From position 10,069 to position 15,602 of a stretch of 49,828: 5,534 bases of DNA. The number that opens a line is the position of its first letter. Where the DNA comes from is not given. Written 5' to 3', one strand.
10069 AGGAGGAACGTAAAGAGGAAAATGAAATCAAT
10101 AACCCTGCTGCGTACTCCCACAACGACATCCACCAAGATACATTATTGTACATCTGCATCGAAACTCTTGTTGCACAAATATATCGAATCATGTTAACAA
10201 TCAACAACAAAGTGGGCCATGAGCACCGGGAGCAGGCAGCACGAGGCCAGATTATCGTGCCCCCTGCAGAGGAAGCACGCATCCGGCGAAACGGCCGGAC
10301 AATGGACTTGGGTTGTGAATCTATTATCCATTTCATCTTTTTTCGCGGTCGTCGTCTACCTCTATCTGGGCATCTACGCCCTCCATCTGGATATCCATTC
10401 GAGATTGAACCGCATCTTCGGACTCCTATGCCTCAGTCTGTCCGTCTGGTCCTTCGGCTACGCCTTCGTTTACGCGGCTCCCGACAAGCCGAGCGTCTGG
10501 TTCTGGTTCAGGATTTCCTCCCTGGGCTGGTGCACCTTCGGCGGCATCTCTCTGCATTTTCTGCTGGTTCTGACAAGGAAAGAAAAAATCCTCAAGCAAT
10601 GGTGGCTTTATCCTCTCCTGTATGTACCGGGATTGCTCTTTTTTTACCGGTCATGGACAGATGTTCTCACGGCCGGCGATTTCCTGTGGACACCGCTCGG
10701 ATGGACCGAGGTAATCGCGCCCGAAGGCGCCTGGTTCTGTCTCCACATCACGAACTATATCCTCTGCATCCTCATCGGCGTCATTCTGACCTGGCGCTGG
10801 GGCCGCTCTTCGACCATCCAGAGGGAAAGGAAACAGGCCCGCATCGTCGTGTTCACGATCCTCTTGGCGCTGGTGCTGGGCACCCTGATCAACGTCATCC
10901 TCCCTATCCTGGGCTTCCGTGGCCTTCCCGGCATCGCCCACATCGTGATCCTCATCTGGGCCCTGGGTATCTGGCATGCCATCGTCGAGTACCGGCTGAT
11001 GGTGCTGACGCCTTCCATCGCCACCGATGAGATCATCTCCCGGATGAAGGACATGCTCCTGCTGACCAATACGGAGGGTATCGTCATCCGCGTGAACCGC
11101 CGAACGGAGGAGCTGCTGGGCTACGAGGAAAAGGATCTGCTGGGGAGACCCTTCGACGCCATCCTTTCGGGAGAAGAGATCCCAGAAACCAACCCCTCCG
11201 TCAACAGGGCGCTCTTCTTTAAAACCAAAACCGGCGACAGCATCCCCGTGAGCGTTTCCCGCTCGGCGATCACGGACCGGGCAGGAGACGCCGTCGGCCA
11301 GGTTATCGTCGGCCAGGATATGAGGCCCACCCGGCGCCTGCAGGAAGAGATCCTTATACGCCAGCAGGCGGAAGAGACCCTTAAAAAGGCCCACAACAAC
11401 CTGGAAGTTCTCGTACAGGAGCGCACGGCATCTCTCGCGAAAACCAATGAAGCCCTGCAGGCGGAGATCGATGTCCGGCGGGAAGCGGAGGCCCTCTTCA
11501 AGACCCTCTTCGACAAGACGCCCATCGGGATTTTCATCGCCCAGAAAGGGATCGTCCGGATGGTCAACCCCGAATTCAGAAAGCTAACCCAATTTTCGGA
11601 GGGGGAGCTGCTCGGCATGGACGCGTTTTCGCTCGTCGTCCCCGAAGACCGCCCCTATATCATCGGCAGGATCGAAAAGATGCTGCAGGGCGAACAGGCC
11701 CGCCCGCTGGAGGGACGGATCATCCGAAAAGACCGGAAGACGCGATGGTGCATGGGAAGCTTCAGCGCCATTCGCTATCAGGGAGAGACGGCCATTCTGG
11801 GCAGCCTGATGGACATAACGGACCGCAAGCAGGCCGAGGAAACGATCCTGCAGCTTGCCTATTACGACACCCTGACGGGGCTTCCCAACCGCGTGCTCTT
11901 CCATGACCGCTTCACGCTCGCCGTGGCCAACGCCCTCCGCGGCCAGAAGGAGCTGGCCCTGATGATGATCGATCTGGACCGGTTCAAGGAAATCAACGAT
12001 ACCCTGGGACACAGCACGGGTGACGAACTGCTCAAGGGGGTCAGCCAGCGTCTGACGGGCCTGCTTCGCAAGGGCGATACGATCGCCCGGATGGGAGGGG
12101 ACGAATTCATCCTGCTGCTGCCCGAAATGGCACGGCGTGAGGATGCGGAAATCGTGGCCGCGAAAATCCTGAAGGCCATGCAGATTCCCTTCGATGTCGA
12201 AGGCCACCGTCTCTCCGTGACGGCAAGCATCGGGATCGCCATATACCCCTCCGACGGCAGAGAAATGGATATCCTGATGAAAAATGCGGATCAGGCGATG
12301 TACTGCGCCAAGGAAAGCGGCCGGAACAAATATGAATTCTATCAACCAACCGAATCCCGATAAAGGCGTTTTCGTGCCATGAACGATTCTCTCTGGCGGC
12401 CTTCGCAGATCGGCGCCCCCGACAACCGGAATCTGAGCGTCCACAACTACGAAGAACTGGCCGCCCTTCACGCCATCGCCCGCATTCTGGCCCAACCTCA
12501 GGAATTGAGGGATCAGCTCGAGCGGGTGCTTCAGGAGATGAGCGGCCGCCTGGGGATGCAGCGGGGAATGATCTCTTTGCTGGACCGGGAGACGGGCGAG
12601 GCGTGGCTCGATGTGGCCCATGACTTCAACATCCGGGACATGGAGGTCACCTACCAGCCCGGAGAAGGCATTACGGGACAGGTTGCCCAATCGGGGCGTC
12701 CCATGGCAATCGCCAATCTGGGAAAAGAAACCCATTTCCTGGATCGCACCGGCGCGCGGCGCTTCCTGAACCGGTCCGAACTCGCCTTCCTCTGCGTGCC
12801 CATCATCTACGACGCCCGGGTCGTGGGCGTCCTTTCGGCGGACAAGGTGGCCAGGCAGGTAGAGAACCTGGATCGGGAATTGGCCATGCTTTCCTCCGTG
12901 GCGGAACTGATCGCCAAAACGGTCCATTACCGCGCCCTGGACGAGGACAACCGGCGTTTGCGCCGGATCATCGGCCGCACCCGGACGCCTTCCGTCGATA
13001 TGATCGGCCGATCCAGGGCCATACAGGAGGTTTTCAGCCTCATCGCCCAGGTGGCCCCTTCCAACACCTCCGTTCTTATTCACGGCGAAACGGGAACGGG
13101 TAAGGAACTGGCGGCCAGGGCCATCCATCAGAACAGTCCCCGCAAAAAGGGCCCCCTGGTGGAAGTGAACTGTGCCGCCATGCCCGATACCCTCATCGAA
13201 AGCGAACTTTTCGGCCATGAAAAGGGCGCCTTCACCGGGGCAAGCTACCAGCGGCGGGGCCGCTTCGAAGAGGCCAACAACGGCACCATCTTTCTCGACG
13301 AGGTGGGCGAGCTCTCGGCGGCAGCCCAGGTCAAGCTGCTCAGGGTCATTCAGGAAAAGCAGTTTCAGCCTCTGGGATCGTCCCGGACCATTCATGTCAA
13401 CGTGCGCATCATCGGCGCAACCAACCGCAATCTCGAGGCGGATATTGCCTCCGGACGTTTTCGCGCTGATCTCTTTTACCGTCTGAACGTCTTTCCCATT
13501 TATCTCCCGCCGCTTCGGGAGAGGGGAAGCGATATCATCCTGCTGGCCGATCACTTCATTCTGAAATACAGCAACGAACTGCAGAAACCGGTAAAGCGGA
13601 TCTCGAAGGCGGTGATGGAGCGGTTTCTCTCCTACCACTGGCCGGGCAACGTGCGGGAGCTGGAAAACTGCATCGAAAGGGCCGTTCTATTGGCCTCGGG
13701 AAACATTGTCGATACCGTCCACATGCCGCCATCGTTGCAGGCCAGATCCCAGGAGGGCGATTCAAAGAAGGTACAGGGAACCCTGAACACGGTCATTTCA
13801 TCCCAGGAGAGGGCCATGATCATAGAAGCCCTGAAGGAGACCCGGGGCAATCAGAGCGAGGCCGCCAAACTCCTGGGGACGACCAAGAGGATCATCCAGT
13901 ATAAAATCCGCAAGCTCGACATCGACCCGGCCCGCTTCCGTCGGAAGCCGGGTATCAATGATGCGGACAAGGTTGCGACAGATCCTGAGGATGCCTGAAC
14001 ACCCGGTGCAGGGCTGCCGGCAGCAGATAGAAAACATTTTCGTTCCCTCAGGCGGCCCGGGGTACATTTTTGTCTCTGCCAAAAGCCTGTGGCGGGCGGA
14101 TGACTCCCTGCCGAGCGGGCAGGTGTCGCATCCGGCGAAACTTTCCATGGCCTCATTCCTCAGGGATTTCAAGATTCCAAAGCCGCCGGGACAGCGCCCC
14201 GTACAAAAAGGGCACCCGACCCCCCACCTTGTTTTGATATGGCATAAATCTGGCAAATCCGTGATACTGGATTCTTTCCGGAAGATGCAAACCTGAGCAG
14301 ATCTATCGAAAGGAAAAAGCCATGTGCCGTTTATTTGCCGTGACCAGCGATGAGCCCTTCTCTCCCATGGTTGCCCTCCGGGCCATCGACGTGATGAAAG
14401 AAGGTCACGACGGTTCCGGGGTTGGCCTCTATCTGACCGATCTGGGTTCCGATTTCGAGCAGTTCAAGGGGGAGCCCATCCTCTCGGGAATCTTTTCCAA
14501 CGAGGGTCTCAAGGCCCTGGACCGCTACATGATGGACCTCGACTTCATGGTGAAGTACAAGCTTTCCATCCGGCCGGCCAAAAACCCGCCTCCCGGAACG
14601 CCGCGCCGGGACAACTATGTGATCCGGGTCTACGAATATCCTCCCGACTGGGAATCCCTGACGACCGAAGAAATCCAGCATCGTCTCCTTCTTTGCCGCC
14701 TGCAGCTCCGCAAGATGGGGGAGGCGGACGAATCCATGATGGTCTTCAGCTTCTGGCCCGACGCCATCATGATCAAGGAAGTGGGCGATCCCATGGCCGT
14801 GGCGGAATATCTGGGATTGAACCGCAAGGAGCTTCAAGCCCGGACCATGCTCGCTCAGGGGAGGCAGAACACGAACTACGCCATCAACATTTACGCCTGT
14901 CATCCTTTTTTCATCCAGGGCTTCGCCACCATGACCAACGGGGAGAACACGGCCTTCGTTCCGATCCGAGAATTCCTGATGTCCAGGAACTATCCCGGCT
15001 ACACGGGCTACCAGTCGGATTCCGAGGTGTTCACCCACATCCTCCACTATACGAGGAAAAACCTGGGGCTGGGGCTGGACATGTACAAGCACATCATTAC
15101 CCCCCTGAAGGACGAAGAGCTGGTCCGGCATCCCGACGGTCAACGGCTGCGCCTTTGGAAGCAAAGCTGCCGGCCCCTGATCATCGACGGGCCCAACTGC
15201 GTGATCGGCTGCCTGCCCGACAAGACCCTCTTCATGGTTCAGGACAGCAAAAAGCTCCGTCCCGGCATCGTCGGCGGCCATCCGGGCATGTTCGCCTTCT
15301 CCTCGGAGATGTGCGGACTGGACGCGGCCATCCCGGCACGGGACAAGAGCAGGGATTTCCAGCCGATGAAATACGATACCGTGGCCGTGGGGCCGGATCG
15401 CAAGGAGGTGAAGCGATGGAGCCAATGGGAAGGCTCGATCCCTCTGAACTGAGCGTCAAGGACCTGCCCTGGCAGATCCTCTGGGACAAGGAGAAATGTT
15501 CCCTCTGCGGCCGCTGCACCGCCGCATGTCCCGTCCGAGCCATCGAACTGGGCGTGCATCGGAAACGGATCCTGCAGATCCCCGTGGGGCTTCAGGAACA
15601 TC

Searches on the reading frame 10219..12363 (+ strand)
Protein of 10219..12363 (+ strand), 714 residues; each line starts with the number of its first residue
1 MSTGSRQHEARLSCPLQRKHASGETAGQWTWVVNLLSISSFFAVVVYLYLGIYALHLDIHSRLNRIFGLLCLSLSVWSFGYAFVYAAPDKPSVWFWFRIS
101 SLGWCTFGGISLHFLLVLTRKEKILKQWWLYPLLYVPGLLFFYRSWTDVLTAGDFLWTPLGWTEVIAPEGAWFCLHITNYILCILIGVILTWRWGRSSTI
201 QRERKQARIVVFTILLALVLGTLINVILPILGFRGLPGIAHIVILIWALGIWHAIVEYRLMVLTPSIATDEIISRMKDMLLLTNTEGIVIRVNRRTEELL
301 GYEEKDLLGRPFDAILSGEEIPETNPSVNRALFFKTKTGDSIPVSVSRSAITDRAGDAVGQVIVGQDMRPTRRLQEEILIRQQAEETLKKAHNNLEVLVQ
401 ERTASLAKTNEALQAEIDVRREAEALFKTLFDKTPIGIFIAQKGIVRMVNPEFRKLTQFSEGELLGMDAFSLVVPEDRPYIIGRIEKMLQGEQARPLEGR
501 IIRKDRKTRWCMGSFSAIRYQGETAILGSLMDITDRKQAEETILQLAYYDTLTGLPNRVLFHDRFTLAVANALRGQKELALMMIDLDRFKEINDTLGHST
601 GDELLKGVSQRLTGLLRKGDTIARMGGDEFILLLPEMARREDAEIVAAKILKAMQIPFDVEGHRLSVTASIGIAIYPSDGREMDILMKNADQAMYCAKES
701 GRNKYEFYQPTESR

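Call 24: search_protein_families(library=pfam, proteins=[window:10219-12363:+], max_evalue=0.00001)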
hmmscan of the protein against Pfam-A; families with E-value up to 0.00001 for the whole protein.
window:10219-12363:+ (714 aa): 7 families
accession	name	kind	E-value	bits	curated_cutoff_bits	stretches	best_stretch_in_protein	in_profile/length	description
PF00990.26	GGDEF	-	2.2e-53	180.8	23.8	1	547-704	1-161/161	Diguanylate cyclase, GGDEF domain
PF13426.13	PAS_9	-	9.5e-22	77.7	27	2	436-535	2-103/103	PAS domain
PF16927.11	HisKA_7TM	-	2.6e-16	60.6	28.6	1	41-265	3-224/224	N-terminal 7TM region of histidine kinase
PF00989.32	PAS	-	1.1e-15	58.1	22.6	1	427-533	3-113/113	PAS fold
PF08448.16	PAS_4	-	2.1e-13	50.9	23.1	0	432-538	2-110/110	PAS fold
PF08447.18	PAS_3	-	4e-13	49.9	25.6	1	449-521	4-78/89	PAS fold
PF13188.13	PAS_8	-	2.1e-10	40.6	21.8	0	426-474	2-51/65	PAS domain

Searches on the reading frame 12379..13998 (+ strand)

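Call 8: search_protein_families(library=pfam, proteins=[window:12379-13998:+])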
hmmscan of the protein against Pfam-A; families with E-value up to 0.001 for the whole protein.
window:12379-13998:+ (539 aa): 9 families
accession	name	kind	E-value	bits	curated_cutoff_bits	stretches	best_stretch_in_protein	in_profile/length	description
PF00158.32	Sigma54_activat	-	1.4e-72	243.3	20.2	1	208-374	1-167/168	Sigma-54 interaction domain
PF25601.1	AAA_lid_14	-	2.8e-28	98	27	1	380-463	1-84/87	AAA+ ATPase lid domain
PF14532.12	Sigma54_activ_2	-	6.5e-22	78.7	25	1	209-379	1-138/138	Sigma-54 interaction domain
PF01590.32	GAF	-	4.1e-17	63.4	22.4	1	43-181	2-132/133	GAF domain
PF13185.12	GAF_2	-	7.9e-14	52.5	28.6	1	42-181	3-134/136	GAF domain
PF02954.25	HTH_8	-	3e-09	36.9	22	1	476-513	5-42/42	Bacterial regulatory protein, Fis family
PF00004.35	AAA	-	1.5e-07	32.4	21.2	1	232-362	1-124/131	ATPase family associated with various cellular activities (AAA)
PF07728.20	AAA_5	-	1.8e-07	31.7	22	1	232-351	2-124/139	AAA domain (dynein-related subfamily)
PF13191.12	AAA_16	-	4.8e-05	24.3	32.6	1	209-268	3-63/167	AAA ATPase domain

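Call 39: search_protein_families(library=ncbifam, proteins=[window:12379-13998:+], max_evalue=0.00001)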
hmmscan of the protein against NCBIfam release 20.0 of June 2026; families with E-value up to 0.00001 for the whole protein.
window:12379-13998:+ (539 aa): 26 families (the best 25 are shown)
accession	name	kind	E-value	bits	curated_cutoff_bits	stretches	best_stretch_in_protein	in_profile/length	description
TIGR01817.1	nifA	equivalog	4.3e-147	491.1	528.85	1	26-518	3-532/534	nif-specific transcriptional activator NifA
NF003451.0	PRK05022.1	equivalog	4.3e-114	382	476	1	139-515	117-510/512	nitric oxide reductase transcriptional regulator NorR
NF008469.0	PRK11361.1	equivalog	8.8e-114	380.7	714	1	174-518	112-459/461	acetoacetate metabolism transcriptional regulator AtoC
NF041552.1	TF_PrdR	equivalog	1.2e-108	363.9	795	1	139-512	215-575/577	sigma-54 dependent transcriptional regulator PrdR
TIGR01818.1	ntrC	equivalog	3.5e-104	349.2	558.6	1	181-513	108-463/463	nitrogen regulation protein NR(I)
TIGR02915.1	PEP_resp_reg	equivalog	6.4e-104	348.3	502.6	1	177-514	112-443/445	PEP-CTERM-box response regulator transcription factor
NF038308.1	RNA_repair_RtcR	equivalog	2.4e-100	336.9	650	1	205-507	179-505/530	RNA repair transcriptional activator RtcR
NF050807.1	TransRegFlbDCaul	equivalog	1.5e-98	330.6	750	1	173-513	85-438/454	sigma-54-dependent transcriptional regulator FlbD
NF007689.0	PRK10365.1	equivalog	2.7e-98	329.7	760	1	205-510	138-439/441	sigma-54-dependent response regulator transcription factor ZraR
NF041906.1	V4R_TF_MobR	exception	1.3e-95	320.9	999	1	207-512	233-543/544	phenol degradation transcriptional regulator MobR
NF011958.0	PRK15429.1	equivalog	1.8e-93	314.4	830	1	140-516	303-687/692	formate hydrogenlyase transcriptional activator FlhA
NF041946.1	LuxO_transreg_Vib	equivalog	3.9e-90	302.8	800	1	206-514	133-436/463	quorum-sensing sigma-54 dependent transcriptional regulator LuxO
TIGR02974.1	phageshock_pspF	equivalog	4.3e-89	299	443.55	1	208-451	1-247/336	phage shock protein operon transcriptional activator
NF008176.1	PRK10923.1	equivalog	2.5e-85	286.8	620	1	199-515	131-468/469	nitrogen regulation protein NR(I)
TIGR02329.1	propionate_PrpR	equivalog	3.4e-84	283.4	499.2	1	195-506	201-520/526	propionate catabolism operon regulatory protein PrpR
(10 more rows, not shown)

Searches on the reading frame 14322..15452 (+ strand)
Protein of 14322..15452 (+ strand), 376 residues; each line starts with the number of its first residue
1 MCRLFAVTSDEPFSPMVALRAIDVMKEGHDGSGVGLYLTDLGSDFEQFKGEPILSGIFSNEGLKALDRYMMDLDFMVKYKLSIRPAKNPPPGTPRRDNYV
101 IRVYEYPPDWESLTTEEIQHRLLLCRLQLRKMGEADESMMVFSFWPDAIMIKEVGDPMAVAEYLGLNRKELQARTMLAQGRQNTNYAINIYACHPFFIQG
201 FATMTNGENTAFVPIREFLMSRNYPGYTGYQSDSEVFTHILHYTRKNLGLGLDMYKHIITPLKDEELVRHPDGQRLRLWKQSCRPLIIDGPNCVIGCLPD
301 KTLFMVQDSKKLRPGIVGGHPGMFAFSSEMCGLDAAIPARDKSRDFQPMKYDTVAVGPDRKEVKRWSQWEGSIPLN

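Call 8: search_protein_families(library=pfam, proteins=[window:14322-15452:+])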
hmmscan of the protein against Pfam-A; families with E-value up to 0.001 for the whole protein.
window:14322-15452:+ (376 aa): 0 families

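Call 39: search_protein_families(library=ncbifam, proteins=[window:14322-15452:+], max_evalue=0.00001)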
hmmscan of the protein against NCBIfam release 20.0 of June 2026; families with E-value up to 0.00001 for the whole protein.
window:14322-15452:+ (376 aa): 0 families

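Call 48: search_solved_structures(query=window:14322-15452:+, max_evalue=1)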
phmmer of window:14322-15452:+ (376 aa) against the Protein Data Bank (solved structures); distinct sequences matched with E-value up to 1: 4.
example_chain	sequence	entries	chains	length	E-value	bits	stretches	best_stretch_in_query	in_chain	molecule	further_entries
2gqr_A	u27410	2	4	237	0.13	14.9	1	2-72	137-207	Phosphoribosylaminoimidazole-succinocarboxamide synthase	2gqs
3edi_A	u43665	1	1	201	0.37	13.3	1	214-281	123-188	Tolloid-like protein 1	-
1qqr_A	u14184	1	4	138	0.41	13.2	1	216-244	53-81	STREPTOKINASE DOMAIN B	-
1xff_A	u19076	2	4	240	0.88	12.1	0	171-252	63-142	Glucosamine--fructose-6-phosphate aminotransferase [isomerizing]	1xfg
